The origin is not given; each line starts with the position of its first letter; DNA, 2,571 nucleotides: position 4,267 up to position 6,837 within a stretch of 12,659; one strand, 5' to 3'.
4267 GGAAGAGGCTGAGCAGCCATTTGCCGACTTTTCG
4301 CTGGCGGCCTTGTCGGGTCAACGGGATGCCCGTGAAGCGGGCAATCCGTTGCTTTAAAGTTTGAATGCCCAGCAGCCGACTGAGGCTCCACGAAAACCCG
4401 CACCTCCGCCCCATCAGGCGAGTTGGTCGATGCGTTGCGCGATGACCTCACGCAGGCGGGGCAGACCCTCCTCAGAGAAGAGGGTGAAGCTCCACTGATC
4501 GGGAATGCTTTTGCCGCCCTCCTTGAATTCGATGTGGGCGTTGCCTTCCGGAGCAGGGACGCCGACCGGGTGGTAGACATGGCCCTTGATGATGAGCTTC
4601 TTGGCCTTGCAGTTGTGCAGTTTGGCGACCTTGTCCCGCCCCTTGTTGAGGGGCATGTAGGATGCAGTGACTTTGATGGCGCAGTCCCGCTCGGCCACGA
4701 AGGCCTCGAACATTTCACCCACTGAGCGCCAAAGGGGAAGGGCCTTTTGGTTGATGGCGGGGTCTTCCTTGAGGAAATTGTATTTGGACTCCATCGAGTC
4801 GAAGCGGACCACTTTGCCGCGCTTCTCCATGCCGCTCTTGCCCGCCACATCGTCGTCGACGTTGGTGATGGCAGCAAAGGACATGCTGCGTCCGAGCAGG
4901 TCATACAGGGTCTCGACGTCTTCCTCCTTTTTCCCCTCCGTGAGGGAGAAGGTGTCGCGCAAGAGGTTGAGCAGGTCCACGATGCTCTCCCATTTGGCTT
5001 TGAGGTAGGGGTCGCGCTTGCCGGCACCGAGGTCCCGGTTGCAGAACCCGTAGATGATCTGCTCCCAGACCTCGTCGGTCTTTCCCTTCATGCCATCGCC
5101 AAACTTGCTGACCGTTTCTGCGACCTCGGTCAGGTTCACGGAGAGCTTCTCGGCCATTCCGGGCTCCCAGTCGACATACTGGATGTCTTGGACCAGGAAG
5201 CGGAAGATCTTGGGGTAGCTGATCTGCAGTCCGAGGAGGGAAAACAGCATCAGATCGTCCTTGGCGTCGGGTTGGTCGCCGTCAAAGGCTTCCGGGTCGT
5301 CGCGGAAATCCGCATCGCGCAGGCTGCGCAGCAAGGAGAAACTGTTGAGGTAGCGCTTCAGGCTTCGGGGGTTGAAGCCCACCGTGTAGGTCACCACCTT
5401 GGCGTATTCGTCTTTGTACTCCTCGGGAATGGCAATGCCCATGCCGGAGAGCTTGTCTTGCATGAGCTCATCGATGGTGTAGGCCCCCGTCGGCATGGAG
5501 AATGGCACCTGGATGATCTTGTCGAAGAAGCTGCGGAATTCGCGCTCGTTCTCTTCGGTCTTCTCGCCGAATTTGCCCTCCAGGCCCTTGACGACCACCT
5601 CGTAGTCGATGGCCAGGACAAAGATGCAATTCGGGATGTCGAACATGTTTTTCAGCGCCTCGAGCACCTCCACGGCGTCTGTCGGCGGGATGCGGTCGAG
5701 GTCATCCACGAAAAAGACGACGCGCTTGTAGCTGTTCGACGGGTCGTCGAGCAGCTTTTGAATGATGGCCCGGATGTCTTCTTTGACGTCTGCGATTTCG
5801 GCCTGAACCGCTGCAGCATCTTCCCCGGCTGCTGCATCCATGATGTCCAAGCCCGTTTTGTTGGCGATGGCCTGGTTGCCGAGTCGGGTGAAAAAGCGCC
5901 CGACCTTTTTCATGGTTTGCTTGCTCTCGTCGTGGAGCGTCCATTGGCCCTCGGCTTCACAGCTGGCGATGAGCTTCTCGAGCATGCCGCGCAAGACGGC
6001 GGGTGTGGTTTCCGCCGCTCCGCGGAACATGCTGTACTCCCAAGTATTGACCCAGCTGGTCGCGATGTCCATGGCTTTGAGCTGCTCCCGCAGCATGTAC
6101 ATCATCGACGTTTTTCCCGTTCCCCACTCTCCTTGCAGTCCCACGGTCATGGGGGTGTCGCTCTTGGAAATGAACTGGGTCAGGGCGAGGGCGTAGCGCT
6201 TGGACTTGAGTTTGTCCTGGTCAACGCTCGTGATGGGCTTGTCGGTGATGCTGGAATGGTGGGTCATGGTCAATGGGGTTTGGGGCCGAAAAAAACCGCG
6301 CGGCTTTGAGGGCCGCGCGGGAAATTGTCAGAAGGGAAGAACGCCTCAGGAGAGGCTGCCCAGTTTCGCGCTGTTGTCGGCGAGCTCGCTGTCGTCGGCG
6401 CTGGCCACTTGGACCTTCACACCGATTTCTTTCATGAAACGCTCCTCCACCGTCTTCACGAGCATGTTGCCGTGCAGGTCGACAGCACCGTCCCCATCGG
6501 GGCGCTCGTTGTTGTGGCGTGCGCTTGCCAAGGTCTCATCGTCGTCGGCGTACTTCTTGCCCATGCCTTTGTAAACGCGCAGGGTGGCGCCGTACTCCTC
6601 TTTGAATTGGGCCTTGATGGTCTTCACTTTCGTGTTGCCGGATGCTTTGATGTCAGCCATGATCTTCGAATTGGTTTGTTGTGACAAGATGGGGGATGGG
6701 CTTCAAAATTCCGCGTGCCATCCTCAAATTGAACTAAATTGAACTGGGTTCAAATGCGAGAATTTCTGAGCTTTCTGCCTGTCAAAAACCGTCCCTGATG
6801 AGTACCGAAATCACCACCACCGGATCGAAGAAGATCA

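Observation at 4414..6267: Soluble KAP-family NTPase with an uncharacterised C-terminal domain, a candidate defence or conflict ATPase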

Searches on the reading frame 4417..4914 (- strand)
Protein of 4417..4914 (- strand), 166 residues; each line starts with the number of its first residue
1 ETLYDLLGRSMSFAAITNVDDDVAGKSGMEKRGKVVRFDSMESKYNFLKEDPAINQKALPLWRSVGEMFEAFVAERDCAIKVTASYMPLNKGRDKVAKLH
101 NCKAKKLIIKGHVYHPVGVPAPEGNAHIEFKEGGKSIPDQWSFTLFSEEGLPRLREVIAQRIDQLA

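Call 34: predict_structure(alignment_id=A2)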
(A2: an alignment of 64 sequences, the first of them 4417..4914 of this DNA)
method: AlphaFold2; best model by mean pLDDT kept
length: 166 residues; sequences in the alignment: 64
mean_pLDDT: 84.5   pTM: 0.73
mean pLDDT of the five models: 84.5, 84.4, 82.7, 81.7, 78.4
residues with pLDDT >= 90: 116; 70-90: 14; 50-70: 14; < 50: 22
segments of 3 or more residues with pLDDT < 50: 12-15, 22-33
pLDDT, mean of each block of 10 residues (from residue 1): 52 48 43 66 94 94 97 96 93 97 93 94 96 89 97 98 94
secondary structure, 60 per line:
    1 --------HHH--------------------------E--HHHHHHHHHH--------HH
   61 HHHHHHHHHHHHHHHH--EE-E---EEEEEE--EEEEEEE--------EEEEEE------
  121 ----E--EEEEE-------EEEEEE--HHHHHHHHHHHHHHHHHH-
elements in order: H41-50 H59-76 E86-91 E94-100 E109-114 E128-132 E140-145 H148-165

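Call 46: search_solved_structures(query=A4, max_evalue=10, show_alignments=2)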
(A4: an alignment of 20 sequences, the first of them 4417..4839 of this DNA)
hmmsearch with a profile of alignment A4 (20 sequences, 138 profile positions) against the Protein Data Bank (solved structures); distinct sequences matched with E-value up to 10: 10.
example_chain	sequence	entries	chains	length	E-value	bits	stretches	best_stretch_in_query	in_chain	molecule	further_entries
9yoi_D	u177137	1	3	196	0.37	13.8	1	13-62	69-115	Hemagglutinin HA2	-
9sra_BP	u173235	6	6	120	0.37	13.8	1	25-73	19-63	Large ribosomal subunit protein eL18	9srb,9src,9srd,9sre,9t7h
4g1g_A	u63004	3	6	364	0.47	13.5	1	4-25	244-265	Matrix protein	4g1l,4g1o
9m7n_A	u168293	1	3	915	0.87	12.6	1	2-26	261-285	Gp16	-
5j1b_A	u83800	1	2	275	0.88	12.6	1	36-81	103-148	Cell wall assembly regulator SMI1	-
6qbo_A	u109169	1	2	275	1.3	12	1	36-81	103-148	Cell wall assembly regulator SMI1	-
5oya_A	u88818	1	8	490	1.8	11.6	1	11-67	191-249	Rubisco large subunit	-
5mz2_A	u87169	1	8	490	1.9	11.5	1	11-67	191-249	Rubisco large subunit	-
5n9z_A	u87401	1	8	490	1.9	11.5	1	11-67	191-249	Ribulose bisphosphate carboxylase large chain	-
6ftl_A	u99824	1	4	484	2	11.4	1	11-67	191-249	Ribulose bisphosphate carboxylase large chain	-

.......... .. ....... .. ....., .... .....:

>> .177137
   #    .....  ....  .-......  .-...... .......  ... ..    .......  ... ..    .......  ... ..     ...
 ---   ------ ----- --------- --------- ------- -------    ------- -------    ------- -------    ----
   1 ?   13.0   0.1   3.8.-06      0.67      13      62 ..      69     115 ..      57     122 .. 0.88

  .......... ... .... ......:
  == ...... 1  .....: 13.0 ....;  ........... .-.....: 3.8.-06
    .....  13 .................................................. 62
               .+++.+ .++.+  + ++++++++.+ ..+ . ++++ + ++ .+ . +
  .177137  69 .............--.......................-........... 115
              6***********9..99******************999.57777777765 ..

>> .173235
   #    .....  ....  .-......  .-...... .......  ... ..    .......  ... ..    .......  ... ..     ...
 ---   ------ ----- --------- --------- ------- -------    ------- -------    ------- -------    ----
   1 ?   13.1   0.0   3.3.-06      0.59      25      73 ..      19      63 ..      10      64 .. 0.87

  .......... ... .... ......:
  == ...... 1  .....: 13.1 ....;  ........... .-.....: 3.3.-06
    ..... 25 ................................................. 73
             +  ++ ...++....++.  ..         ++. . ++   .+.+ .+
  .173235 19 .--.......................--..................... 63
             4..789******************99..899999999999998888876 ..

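Call 47: search_protein_families(library=pfam, alignment_id=A4, max_evalue=10)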
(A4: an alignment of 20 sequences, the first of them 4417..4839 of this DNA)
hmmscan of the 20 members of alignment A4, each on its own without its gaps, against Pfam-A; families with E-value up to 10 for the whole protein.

A. member 1, window:4417-4839:- (141 aa): 0 families

B. families by the number of members that match (of 20 scanned): 18 families
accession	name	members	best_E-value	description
PF09388.15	SpoOE-like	2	0.058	Spo0E like sporulation regulatory protein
PF12436.14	USP7_ICP0_bdg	1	0.0018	ICP0-binding domain of Ubiquitin-specific protease 7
PF16344.10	FecR_C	1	0.027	FecR, C-terminal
PF24081.1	PH_SLA1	1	0.04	SLA1-like, PH domain-like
PF24901.1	HTH_MCM7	1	0.071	DNA replication licensing factor MCM7, winged helix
PF22277.2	EncFtn-like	1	0.089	EncFtn-like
PF04353.18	Rsd_AlgQ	1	0.09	Regulator of RNA polymerase sigma(70) subunit, Rsd/AlgQ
PF24811.1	Ig_Shg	1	0.094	DE-cadherin, Ig-like domain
PF06958.17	Pyocin_S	1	0.099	S-type Pyocin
PF17766.7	fn3_6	1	0.11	Fibronectin type-III domain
PF14908.11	HU-CCDC81_euk_1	1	0.11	CCDC81 eukaryotic HU domain 1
PF23254.1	KH_PARP14_8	1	0.12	PARP14-like, eighth type I KH domain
PF08872.15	KGK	1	0.12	KGK domain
PF20324.3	DUF6619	1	0.14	Family of unknown function (DUF6619)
PF02631.22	RecX_HTH2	1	0.17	RecX, second three-helix domain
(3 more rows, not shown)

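Call 58: search_protein_representatives(alignment_id=A4)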
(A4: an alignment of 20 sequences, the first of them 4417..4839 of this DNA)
Query: 20 sequences, 138 profile positions. Proteins with E-value up to 0.001 (for the whole library): 11; up to 1e-10: 8; up to 1e-30: 1. The best 11 are listed.
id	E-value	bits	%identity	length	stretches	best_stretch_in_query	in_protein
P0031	2.4e-32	127.8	-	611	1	2-137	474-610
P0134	4.6e-29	117.2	-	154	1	1-136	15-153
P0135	9.2e-19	83.8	-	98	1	45-137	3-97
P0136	2.0e-17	79.5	-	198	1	1-105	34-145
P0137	2.5e-17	79.2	-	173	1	36-135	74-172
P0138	1.4e-16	76.7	-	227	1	1-104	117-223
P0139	4.4e-13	65.4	-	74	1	75-137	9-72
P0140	1.7e-11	60.3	-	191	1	2-72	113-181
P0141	5.7e-08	48.9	-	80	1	66-137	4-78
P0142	2.6e-04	37.0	-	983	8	34-83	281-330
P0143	5.9e-04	35.9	-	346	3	54-112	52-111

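Call 84: fold_search(model_id=the predicted structure, library=pdb)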
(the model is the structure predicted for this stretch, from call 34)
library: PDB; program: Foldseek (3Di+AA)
matches with E <= 10: 441; with E <= 0.001: 0
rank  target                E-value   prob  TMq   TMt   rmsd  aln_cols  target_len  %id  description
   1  2cy5                  2.6e-01  0.08  0.14  0.16  16.3       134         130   11  Crystal structure of phosphotyrosine binding (PTB) domain of epidermal growth factor receptor pathway substrate-8 (EPS8) (released 2006-01-04)
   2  2cy4                  2.9e-01  0.08  0.16  0.19  16.2       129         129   12  Crystal structure of phosphotyrosine binding (PTB) domain of epidermal growth factor receptor pathway substrate-8 (EPS8) (released 2006-01-04)
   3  2f7l_A                4.6e-01  0.10  0.15  0.07  12.1       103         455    7  Crystal structure of Sulfolobus tokodaii phosphomannomutase/phosphoglucomutase (released 2006-12-05)
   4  4v7l_BH               7.0e-01  0.16  0.23  0.24  15.3       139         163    6  The structures of viomycin bound to the 70S ribosome. (released 2014-07-09)
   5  5njk_B                7.4e-01  0.04  0.15  0.17  14.3       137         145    8  PTB domain of human Numb isoform-1 (released 2017-12-13)
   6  2fki_MODEL_1_A        7.9e-01  0.63  0.42  0.56   4.2       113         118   11  NMR Structure of Protein yjbR from Escherichia coli; Northeast Structural Genomics Consortium Target ER226 (released 2006-02-28)
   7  6sta_A                8.3e-01  0.06  0.19  0.20  14.3       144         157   12  Crystal structure of the strawberry pathogenesis-related 10 (PR-10) Fra a 1.02 protein, E46A D48A mutant (released 2019-12-18)
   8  5u78_C                8.8e-01  0.05  0.14  0.18  12.2       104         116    8  Crystal structure of ORP8 PH domain in P1211 space group (released 2017-10-18)
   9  3k90_B                1.1e+00  0.03  0.13  0.13  13.2       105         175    5  The Abscisic acid receptor PYR1 in complex with Abscisic Acid (released 2009-11-10)
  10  9pvg_C                1.3e+00  0.06  0.19  0.22  14.2       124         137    6  Co-crystal structure of two CCM2 PTB domains bound to a KRIT1 peptide encompassing NPxF2 and NPxF3 (released 2026-01-28)
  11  9ix8_C                1.4e+00  0.10  0.22  0.10  11.2       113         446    8  Crystallization and structural characterization of phosphopentomutase from the hyperthermophilic archaeon Thermococcus (released 2024-12-18)
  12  5fr7_A                1.4e+00  0.09  0.24  0.27   7.5       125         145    8  Erwinia amylovora AmyR amylovoran repressor, a member of the YbjN protein family (released 2017-01-18)
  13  7vfn_A                1.6e+00  0.10  0.19  0.07  11.8        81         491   15  Crystal structure of SdgB (SD peptide-binding form) (released 2021-11-24)
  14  4xwx                  1.6e+00  0.07  0.17  0.17  11.3        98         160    8  Crystal structure of the PTB domain of SHC (released 2015-02-25)
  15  7vfk_B                1.6e+00  0.07  0.23  0.10  11.6       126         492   13  Crystal structure of SdgB (ligand-free form) (released 2021-11-24)
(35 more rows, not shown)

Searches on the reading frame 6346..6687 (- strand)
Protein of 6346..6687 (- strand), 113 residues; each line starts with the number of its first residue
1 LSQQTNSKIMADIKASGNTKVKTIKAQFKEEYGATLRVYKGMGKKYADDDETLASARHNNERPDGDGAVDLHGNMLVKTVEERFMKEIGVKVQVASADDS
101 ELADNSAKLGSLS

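Call 5: search_protein_families(library=pfam, proteins=[window:6346-6687:-], max_evalue=0.1)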
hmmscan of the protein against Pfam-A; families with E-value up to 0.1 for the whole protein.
window:6346-6687:- (113 aa): 1 family
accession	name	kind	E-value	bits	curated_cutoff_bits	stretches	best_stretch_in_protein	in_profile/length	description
PF01287.26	eIF-5a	-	0.01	16.4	24.2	0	6-46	24-64/69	Eukaryotic elongation factor 5A hypusine, DNA-binding OB fold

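Call 6: search_protein_families(library=padloc, proteins=[window:6346-6687:-], max_evalue=0.1)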
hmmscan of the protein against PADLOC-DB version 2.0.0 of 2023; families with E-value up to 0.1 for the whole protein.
window:6346-6687:- (113 aa): 0 families

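Call 7: search_protein_families(library=ncbifam, proteins=[window:6346-6687:-], max_evalue=0.1)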
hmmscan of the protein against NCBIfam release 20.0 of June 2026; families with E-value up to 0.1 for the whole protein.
window:6346-6687:- (113 aa): 2 families
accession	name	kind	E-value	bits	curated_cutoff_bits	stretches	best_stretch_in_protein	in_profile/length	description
NF001747.0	PRK00466.1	equivalog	0.05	12.4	288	1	56-107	78-129/346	N-acetyl-lysine deacetylase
NF010244.0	PRK13691.1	exception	0.098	12.5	221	0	70-103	102-135/166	(3R)-hydroxyacyl-ACP dehydratase subunit HadC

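Call 8: search_protein_families(library=phrogs, proteins=[window:6346-6687:-], max_evalue=0.1)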
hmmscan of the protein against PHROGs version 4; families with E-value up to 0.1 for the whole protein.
window:6346-6687:- (113 aa): 0 families

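Call 36: find_homologous_proteins(query=window:6346-6687:-)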
Query window:6346-6687:- (113 aa): 13 proteins with E <= 0.001 among 14 candidates.
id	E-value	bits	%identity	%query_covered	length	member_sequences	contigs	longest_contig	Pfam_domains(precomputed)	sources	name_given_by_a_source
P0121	1.9e-58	213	98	92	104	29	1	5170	-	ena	-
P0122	1.7e-56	207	91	96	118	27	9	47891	-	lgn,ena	-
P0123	6.7e-52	192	90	92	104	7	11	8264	-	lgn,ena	-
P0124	2.1e-51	190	88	92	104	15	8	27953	-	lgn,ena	-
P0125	9.5e-50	185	87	92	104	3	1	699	-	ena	-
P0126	6.6e-20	89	54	88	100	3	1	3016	-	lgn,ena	-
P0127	1.2e-19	88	55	88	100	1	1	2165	-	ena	-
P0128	5.0e-19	86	54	88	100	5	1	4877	-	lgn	-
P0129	6.3e-19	86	56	87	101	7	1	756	-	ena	-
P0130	1.5e-18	85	53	88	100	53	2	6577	-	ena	-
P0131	1.9e-18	85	53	88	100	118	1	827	-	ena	-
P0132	7.1e-17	80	50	88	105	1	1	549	-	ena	-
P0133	1.2e-13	69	49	88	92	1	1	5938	-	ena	-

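Call 49: predict_structure(alignment_id=A3)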
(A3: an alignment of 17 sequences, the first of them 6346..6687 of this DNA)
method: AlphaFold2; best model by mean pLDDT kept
length: 113 residues; sequences in the alignment: 17
mean_pLDDT: 82.0   pTM: 0.71
mean pLDDT of the five models: 82.0, 80.7, 80.6, 79.8, 79.1
residues with pLDDT >= 90: 31; 70-90: 64; 50-70: 10; < 50: 8
segments of 3 or more residues with pLDDT < 50: 2-9
pLDDT, mean of each block of 10 residues (from residue 1): 47 84 91 89 83 81 74 90 89 88 89 77
secondary structure, 60 per line:
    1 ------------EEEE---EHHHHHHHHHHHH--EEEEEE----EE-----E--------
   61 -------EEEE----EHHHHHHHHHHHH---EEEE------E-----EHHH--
elements in order: E13-16 H21-32 E35-40 E68-71 H77-88 E92-95

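Call 69: find_related_loci(query=A3, collection=viral_contigs, flank=10000)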
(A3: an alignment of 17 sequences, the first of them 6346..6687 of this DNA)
Query A3 (113 aa) in viral_contigs; peptide patterns used: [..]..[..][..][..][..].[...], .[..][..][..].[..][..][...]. (x = any residue, [..] = any of these).
57 stretches matched a pattern; 1 encode a relative of the query (tblastn E <= 1e-3); 1 distinct loci.
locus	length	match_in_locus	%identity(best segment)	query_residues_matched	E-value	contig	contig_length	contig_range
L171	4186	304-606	31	11-110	1e-11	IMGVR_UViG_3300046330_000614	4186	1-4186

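Call 78: find_homologous_proteins(query=A5, max_evalue=0.001)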
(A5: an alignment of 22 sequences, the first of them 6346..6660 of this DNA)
Query A5 (22 sequences) (104 aa, profile of the alignment): 631 proteins with E <= 0.001 among 1487 candidates; the best 120 are listed.
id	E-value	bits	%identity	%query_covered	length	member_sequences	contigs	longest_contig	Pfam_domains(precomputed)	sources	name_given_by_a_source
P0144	1.2e-30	123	47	96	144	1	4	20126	-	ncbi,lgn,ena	-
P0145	2.7e-30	122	47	96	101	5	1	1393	-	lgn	-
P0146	6.6e-30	121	48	96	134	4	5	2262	-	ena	-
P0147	8.8e-30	121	48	96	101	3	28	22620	-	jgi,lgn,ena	jgi:hypothetical protein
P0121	1.5e-28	117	98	100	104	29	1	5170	-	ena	-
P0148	1.9e-28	116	49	98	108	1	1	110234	-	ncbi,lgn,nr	ncbi:MAG: hypothetical protein EAZ55_13365 [Cytophagales bacterium]|nr:MAG: hypothetical protein EAZ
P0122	5.2e-28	115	92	100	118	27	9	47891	-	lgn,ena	-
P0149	6.1e-28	115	35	99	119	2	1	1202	-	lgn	-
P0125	7.6e-28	114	87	100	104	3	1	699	-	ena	-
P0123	7.9e-28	114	90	100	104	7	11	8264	-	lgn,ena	-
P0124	2.5e-27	113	88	100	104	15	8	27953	-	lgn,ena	-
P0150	2.8e-27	112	33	99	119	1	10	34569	-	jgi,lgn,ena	-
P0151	5.4e-27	112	30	99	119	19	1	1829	-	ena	-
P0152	6.6e-27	111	35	99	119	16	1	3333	-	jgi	jgi:hypothetical protein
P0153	7.0e-27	111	30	96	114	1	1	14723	-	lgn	-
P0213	6.8e-26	108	31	96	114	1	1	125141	-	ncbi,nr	ncbi:MAG: hypothetical protein E7146_02270 [Rikenellaceae bacterium]|nr:hypothetical protein [Rikene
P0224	9.1e-26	108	31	97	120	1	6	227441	-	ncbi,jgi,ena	jgi:hypothetical protein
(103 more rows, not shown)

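Call 79: find_encoding_contigs(protein=P0213, flank=8000, max_places=1)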
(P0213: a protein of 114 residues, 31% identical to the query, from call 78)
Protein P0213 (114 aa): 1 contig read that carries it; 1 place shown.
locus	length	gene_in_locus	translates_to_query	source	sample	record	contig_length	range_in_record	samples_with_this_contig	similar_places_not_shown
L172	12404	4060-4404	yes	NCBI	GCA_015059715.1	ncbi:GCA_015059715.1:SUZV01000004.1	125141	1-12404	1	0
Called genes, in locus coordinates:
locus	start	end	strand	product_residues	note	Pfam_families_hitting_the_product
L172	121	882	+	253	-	PF14697:Fer4_21 (faint), PF13183:Fer4_8 (faint), PF25160:LdpA_Fe-S-bd (faint), PF12797:Fer4_2 (faint), PF12838:Fer4_7 (weak), PF13187:Fer4_9 (weak), PF00037:Fer4, PF12837:Fer4_6 (weak), +2 more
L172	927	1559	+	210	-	PF02525:Flavodoxin_2, PF03358:FMN_red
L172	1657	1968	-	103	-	-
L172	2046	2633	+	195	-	-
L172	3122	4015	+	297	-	-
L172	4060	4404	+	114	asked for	-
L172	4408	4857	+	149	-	-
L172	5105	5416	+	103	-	-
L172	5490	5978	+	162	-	PF14903:WG_beta_rep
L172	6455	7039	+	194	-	PF01470:Peptidase_C15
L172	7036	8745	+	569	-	PF00520:Ion_trans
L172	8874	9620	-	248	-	-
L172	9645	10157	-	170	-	PF04542:Sigma70_r2, PF08281:Sigma70_r4_2, PF04545:Sigma70_r4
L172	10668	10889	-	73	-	PF13443:HTH_26, PF01381:HTH_3, PF13560:HTH_31 (weak)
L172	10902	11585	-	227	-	PF11188:DUF2975 (weak)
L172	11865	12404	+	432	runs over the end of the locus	PF02661:Fic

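Call 80: find_encoding_contigs(protein=P0224, flank=8000, max_places=1)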
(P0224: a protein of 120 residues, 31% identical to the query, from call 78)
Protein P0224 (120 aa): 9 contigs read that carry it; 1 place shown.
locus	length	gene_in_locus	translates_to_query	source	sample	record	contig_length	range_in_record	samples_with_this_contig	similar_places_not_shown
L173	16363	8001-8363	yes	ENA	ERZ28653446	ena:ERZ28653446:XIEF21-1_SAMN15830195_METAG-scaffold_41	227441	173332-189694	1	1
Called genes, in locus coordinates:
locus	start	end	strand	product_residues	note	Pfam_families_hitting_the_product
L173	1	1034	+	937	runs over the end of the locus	PF05170:AsmA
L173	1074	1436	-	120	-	-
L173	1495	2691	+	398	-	PF01053:Cys_Met_Meta_PP, PF00155:Aminotran_1_2, PF01041:DegT_DnrJ_EryC1 (weak), PF00266:Aminotran_5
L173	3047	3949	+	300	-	PF07751:Abi_2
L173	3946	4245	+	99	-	PF10543:ORF6N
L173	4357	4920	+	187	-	-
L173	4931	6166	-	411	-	PF00069:Pkinase, PF07714:PK_Tyr_Ser-Thr, PF06293:Kdo (faint), PF03109:ABC1 (weak), PF01636:APH (faint)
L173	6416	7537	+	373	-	PF17761:DUF1016_N, PF06250:YhcG_C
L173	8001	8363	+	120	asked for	-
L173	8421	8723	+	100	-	-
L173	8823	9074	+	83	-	-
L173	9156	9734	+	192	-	PF20815:GIY_YIG_2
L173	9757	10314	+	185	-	-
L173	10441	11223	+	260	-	PF00520:Ion_trans, PF08016:PKD_channel (weak)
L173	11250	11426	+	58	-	-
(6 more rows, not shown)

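Call 81: find_encoding_contigs(protein=P0148, flank=8000, max_places=1)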
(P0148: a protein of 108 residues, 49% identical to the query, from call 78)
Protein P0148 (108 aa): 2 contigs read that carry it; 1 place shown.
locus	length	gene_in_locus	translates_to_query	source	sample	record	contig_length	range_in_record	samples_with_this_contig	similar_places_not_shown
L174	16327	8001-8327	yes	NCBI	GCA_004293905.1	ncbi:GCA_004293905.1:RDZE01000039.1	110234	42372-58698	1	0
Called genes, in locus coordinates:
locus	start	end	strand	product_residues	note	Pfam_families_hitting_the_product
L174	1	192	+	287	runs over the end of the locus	PF12833:HTH_18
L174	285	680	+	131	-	-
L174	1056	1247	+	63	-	-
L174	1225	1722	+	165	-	PF04542:Sigma70_r2, PF08281:Sigma70_r4_2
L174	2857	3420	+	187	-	-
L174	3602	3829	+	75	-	-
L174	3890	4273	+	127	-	PF13470:PIN_3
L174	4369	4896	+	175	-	-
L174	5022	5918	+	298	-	PF06877:RraB, PF13174:TPR_6 (faint), PF13181:TPR_8 (faint), PF13428:TPR_14 (faint), PF13432:TPR_16 (weak), PF00515:TPR_1 (weak), PF07719:TPR_2 (weak), PF13414:TPR_11 (weak), +3 more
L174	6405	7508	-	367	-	PF13191:AAA_16 (faint), PF00004:AAA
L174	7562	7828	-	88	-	-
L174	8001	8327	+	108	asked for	-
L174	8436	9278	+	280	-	PF00158:Sigma54_activat (faint), PF13401:AAA_22 (weak), PF00004:AAA, PF07724:AAA_2, PF07728:AAA_5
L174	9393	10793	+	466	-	PF01384:PHO4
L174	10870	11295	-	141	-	PF22544:HYDIN_VesB_CFA65-like_Ig, PF07610:DUF1573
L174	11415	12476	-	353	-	PF01916:DS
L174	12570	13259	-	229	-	PF21948:LplA-B_cat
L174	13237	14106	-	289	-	PF16881:LIAS_N (faint), PF04055:Radical_SAM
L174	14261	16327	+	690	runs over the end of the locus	PF01590:GAF (weak), PF13185:GAF_2, PF13492:GAF_3 (weak), PF07228:SpoIIE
